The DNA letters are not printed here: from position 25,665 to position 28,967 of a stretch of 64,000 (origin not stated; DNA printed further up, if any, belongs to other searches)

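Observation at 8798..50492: Roughly ten copies of a non-sigma-A promoter-like motif, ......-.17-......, punctuate the early/middle genes on both strands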

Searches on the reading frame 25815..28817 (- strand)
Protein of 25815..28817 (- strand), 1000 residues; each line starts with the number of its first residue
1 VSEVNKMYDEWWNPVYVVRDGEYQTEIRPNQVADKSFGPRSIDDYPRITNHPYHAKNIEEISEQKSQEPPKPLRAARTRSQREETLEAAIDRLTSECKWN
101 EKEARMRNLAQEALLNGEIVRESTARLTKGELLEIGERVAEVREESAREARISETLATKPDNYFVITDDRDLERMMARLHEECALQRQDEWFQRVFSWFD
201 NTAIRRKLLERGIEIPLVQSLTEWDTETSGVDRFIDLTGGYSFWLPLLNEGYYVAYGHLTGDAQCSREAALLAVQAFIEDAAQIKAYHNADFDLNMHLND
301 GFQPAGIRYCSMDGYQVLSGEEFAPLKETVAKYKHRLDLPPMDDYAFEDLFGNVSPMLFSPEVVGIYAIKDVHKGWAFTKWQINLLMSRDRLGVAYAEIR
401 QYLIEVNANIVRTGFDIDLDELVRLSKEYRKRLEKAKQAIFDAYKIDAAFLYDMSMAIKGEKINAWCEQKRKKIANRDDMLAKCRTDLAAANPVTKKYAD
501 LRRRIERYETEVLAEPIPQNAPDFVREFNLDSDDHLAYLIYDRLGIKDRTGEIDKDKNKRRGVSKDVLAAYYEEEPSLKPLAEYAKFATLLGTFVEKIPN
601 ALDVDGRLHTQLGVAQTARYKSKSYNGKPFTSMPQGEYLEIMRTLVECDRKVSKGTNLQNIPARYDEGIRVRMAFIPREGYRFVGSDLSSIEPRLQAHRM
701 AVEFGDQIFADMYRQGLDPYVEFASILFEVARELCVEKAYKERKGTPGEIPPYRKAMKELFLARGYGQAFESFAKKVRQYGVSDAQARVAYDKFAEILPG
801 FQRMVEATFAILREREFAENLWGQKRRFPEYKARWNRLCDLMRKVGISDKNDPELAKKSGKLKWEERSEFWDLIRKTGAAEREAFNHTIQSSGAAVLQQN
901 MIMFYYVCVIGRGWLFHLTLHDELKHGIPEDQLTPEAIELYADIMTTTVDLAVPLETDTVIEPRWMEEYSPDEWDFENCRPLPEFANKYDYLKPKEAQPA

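Call 6: search_protein_families(library=pfam, proteins=[window:25815-28817:-])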
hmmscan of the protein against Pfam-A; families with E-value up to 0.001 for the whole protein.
window:25815-28817:- (1000 aa): 1 family
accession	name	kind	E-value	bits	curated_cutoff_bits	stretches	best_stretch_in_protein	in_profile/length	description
PF00476.26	DNA_pol_A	-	4.8e-39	134.8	34.3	1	520-967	21-381/381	DNA polymerase family A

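Call 7: search_protein_families(library=phrogs, proteins=[window:25815-28817:-])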
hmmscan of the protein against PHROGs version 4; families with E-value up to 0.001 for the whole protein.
window:25815-28817:- (1000 aa): 5 families
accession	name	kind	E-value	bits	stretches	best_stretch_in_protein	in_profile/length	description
phrog_12241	-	DNA, RNA and nucleotide metabolism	4e-105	353.6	1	80-630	20-493/502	DNA polymerase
phrog_17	-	DNA, RNA and nucleotide metabolism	1.4e-63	216.4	1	224-977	675-1242/1445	DNA polymerase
phrog_10285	-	DNA, RNA and nucleotide metabolism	4.6e-47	161.6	1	636-968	11-321/321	DNA polymerase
phrog_2573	-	DNA, RNA and nucleotide metabolism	5.2e-07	30.2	1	671-975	5-284/336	DNA polymerase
phrog_5995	-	DNA, RNA and nucleotide metabolism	9.1e-06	26.4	1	780-982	17-192/236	DNA polymerase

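Call 9: search_dna_similar(query=window:25815-28817:-, collection=phages, mode=protein, max_rows=25)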
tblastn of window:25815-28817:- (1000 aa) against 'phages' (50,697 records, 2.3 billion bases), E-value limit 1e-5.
Records with a match: 253; places in all: 253; records where one place covers at least 80% of the query: 20.
Best place of each record, by identity: <60% 253.
By first word of the organism name: Enterococcus 53; Salmonella 38; Clostridium 37; Bacteriophage 24; Listeria 18; Paenibacillus 13; Bacillus 11; Escherichia 11; Thermus 11; Streptococcus 5; and 17 more.
By host as written in the record: - 37; Clostridium sporogenes ATCC-15579 30; Enterococcus faecalis 16; Salmonella enterica subsp. enterica serovar Enteritidis PT1 14; Paenibacillus larvae 11; Listeria monocytogenes 7; Enterococcus faecalis ATCC 29212 7; Thermus thermophilus 6; and 78 more.
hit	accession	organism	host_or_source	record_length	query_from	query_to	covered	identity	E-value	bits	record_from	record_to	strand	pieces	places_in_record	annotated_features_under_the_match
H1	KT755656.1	Paenibacillus phage Tripp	Paenibacillus larvae ATCC 9545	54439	84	990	90%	37.5%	2e-87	547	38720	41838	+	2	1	DNA polymerase (x2) | hypothetical protein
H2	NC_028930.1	Paenibacillus phage Tripp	Paenibacillus larvae ATCC 9545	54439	84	990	90%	37.5%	2e-87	547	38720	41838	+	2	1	DNA polymerase (x2) | hypothetical protein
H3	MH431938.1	Paenibacillus phage C7Cdelta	Paenibacillus larvae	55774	84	990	90%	37.5%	2e-87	547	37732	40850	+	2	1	DNA polymerase I | DNA polymerase | hypothetical protein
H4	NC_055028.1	Paenibacillus phage C7Cdelta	Paenibacillus larvae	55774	84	990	90%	37.5%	2e-87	547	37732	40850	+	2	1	DNA polymerase (x2) | hypothetical protein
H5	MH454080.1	Paenibacillus phage Ley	Paenibacillus larvae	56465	84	990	90%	37.5%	2e-87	547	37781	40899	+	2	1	DNA polymerase I, exonuclease domain | DNA polymerase | hypothetical protein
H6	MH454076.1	Paenibacillus phage Ash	Paenibacillus larvae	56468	84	990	90%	37.5%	2e-87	547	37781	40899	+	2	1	DNA polymerase I, exonuclease domain | DNA polymerase | hypothetical protein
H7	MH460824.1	Paenibacillus phage Unity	Paenibacillus larvae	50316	84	990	91%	36.6%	9e-85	539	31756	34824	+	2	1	DNA polymerase I with exonuclease domain | DNA polymerase family A | hypothetical protein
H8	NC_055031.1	Paenibacillus phage Unity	Paenibacillus larvae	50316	84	990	91%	36.6%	9e-85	539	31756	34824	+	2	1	DNA polymerase (x2) | hypothetical protein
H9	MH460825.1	Paenibacillus phage Scottie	Paenibacillus larvae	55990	84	990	91%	36.6%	9e-85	539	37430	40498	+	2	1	DNA polymerase I with exonuclease domain | DNA polymerase family A | hypothetical protein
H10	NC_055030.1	Paenibacillus phage Scottie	Paenibacillus larvae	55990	84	990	91%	36.6%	9e-85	539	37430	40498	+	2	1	DNA polymerase (x2) | hypothetical protein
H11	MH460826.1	Paenibacillus phage Heath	Paenibacillus larvae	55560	84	990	91%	36.6%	2e-84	539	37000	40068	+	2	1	DNA polymerase I with exonuclease domain | DNA polymerase family A | hypothetical protein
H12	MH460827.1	Paenibacillus phage Halcyone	Paenibacillus larvae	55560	84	990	91%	36.6%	2e-84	539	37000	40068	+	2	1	DNA polymerase I with exonuclease domain | DNA polymerase family A | hypothetical protein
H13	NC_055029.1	Paenibacillus phage Halcyone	Paenibacillus larvae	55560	84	990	91%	36.6%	2e-84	539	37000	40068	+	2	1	DNA polymerase (x2) | hypothetical protein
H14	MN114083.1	Listeria phage LP-013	Listeria monocytogenes J1-208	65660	47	969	82%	26.0%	8e-31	205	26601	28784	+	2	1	DNA polymerase I | hypothetical protein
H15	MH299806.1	Listeria phage LP-KV022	Listeria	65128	47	969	82%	26.0%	9e-31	205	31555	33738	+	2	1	DNA polymerase I | aspartate aminotransferase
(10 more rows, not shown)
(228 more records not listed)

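Call 27: find_homologous_proteins(query=window:25815-28814:-, max_evalue=1e-20)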
Query window:25815-28814:- (999 aa): 107 proteins with E <= 1e-20 among 8000 candidates.
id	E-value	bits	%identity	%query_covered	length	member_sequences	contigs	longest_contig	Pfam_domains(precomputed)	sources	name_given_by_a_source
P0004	0.0e+0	2296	100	99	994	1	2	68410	PF00476.27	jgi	jgi:DNA polymerase-1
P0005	0.0e+0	1394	67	93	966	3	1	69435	PF00476.27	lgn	-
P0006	0.0e+0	1277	60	92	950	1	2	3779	PF01612.27,PF00476.27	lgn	-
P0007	0.0e+0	1263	62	91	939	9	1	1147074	PF01612.27,PF00476.27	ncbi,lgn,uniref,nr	ncbi:DNA polymerase [Paenibacillus sp. ACRRX]|uniref:DNA polymerase n=1 Tax=Paenibacillus sp. ACRRX 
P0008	0.0e+0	1256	62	91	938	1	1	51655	PF01612.27,PF00476.27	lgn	-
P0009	0.0e+0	1255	60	93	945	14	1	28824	PF01612.27,PF00476.27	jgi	jgi:DNA polymerase I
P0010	0.0e+0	1254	62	91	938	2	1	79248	PF01612.27,PF00476.27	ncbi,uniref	ncbi:DNA polymerase [Paenibacillus dendritiformis]|uniref:DNA polymerase n=1 Tax=Paenibacillus dendr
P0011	0.0e+0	1252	62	90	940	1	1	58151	PF01612.27,PF00476.27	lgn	-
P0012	0.0e+0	1241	59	92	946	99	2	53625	PF01612.27,PF00476.27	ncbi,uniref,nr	ncbi:hypothetical protein CN964_29875 [Bacillus cereus]|uniref:DNA polymerase n=1 Tax=Bacillus cereu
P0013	0.0e+0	1223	60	90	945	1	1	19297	PF01612.27,PF00476.27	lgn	-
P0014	0.0e+0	1207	59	91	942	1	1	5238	PF01612.27,PF00476.27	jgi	jgi:DNA polymerase-1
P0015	0.0e+0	1202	59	92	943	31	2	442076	PF01612.27,PF00476.27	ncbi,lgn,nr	ncbi:DNA polymerase [Bacillus haynesii]|nr:DNA polymerase [Bacillus haynesii] MEC0739216.1 DNA polym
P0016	0.0e+0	1197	58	93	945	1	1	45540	PF00476.27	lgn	-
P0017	0.0e+0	1196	58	92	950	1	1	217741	PF01612.27,PF00476.27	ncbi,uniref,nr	ncbi:hypothetical protein G3578_09875 [Brevibacillus sp. SYP-B805]|uniref:DNA polymerase n=1 Tax=Bre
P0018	0.0e+0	1192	61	89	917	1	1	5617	PF01612.27,PF00476.27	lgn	-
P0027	0.0e+0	1177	58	91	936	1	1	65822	PF01612.27,PF00476.27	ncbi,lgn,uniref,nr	ncbi:DNA polymerase [Brevibacillus sp. NL20B1]|uniref:DNA polymerase n=1 Tax=Brevibacillus sp. NL20B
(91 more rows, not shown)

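Call 30: find_encoding_contigs(protein=P0005, flank=10000, max_places=2)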
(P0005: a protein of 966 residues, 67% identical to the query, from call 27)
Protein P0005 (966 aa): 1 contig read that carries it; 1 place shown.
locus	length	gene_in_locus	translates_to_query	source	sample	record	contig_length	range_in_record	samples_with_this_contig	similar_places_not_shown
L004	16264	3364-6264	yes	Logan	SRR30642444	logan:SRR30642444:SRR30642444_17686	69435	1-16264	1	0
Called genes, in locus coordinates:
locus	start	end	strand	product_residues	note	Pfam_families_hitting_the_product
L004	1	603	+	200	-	?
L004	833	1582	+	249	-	-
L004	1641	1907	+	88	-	-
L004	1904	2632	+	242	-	-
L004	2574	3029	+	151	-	-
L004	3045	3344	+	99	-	-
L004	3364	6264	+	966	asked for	PF00476:DNA_pol_A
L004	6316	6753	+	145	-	-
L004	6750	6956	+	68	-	-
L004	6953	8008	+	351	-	-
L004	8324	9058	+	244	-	PF02075:RuvC (weak)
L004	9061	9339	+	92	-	-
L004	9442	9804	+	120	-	-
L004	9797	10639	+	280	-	-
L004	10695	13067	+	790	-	PF17975:RNR_Alpha, PF21995:RNR-II_ins_dom, PF02867:Ribonuc_red_lgC (faint)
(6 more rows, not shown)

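Call 64: search_dna_similar(query=window:25815-28817:-, collection=plasmids, mode=protein, max_rows=15)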
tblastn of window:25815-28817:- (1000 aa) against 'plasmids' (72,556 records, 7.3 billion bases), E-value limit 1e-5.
Records with a match: 82; places in all: 83; records where one place covers at least 80% of the query: 5.
Best place of each record, by identity: <60% 82.
By first word of the organism name: Azospirillum 11; Bacillus 7; Paracoccus 6; Burkholderia 5; Escherichia 5; Acinetobacter 4; Vibrio 4; Sinorhizobium 4; Caballeronia 3; Salmonella 3; and 26 more.
By predicted mobility (MOB-suite, as given by PLSDB): non-mobilizable 69; mobilizable 9; conjugative 4.
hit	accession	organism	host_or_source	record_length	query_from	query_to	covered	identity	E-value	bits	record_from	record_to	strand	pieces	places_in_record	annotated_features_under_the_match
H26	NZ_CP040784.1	Bacillus thuringiensis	whole organism,soil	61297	84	997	91%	38.2%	6e-99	591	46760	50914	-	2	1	DNA polymerase I | DNA polymerase | hypothetical protein (x2)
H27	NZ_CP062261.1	Paenibacillus sp. JNUCC32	Whole organism,Baengnokdam Summit ...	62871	84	989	91%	38.4%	8e-95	594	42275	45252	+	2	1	DNA polymerase (x2)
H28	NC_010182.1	Bacillus mycoides KBAB4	-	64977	65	981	91%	37.7%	2e-99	578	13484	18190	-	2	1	DNA polymerase (x2) | hypothetical protein (x2)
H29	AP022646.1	Bacillus wiedmannii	-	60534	75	981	90%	37.7%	3e-99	581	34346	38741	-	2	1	hypothetical protein (x3)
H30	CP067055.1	Bacillus mycoides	soil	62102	84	981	90%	35.9%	9e-87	529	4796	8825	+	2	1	DNA polymerase I | hypothetical protein (x2)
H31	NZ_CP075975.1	Clostridium perfringens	Roast beef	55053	159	979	76%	26.9%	8e-30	204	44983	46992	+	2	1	DNA polymerase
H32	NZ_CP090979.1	Paenibacillus hexagrammi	Hexagrammos agrammus,Cultured bacteria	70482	366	982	62%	28.9%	1e-67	256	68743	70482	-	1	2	none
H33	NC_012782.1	[Eubacterium] eligens ATCC 27750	-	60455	225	974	75%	22.8%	4e-19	101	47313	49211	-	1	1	DNA polymerase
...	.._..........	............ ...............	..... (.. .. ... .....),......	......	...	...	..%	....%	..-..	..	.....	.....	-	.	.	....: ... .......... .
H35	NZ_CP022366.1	Azospirillum sp. TSH58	single cell,paddy soils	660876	484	969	49%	24.5%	8e-12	78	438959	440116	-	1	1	polA: DNA polymerase I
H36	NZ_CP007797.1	Azospirillum argentinense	Triticum aestivum L.,Root,wheat ...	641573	484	969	49%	24.3%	2e-11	77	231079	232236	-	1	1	none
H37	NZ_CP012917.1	Azospirillum brasilense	Digitaria eriantha,microbe,root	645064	484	969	49%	24.3%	2e-11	76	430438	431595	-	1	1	polA: DNA polymerase I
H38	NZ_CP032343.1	Azospirillum brasilense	soil sample,Agricultural field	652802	484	969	49%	24.3%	2e-11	76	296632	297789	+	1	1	polA: DNA polymerase I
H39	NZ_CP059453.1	Azospirillum brasilense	Prokaryotes,soil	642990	526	999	47%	23.7%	5e-12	78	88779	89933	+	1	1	polA: DNA polymerase I | CheR family methyltransferase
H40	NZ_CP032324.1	Azospirillum argentinense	soil sample,Agricultural field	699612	526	999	47%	23.7%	1e-11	77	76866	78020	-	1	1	polA: DNA polymerase I | CheR family methyltransferase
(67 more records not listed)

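Call 66: find_encoding_contigs(protein=P0027, flank=10000, max_places=1)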
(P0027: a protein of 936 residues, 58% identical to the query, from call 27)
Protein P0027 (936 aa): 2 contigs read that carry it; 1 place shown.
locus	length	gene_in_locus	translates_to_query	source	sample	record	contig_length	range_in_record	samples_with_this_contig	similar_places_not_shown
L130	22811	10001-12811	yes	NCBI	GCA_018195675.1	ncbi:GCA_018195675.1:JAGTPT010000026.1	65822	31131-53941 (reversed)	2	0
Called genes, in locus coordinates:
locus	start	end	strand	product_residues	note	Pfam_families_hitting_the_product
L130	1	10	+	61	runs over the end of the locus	-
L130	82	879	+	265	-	PF01695:IstB_IS21 (weak)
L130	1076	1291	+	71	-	-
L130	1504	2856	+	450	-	PF03796:DnaB_C (weak), PF13481:AAA_25 (weak)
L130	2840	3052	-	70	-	PF13560:HTH_31, PF12844:HTH_19, PF13443:HTH_26 (weak), PF01381:HTH_3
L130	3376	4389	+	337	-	PF13662:Toprim_4 (faint), PF13155:Toprim_2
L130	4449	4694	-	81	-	PF01381:HTH_3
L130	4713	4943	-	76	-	PF13443:HTH_26 (weak)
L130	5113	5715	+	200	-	PF04542:Sigma70_r2 (weak)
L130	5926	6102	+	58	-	-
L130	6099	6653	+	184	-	-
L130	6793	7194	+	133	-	-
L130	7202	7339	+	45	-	-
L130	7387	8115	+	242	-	-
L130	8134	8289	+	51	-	-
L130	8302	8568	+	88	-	-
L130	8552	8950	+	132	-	PF11645:PDDEXK_5 (weak)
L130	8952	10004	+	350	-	-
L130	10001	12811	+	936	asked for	PF01612:DNA_pol_A_exo1, PF00476:DNA_pol_A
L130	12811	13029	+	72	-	-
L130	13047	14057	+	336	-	-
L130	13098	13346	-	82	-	-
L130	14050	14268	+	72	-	-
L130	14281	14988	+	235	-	PF02075:RuvC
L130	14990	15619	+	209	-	-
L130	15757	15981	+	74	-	-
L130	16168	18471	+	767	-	PF17975:RNR_Alpha, PF21995:RNR-II_ins_dom, PF02867:Ribonuc_red_lgC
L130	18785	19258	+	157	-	PF08761:dUTPase_2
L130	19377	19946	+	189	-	PF13392:HNH_3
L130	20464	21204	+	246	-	PF02511:Thy1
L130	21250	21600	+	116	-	PF06725:3D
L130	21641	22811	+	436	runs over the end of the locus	-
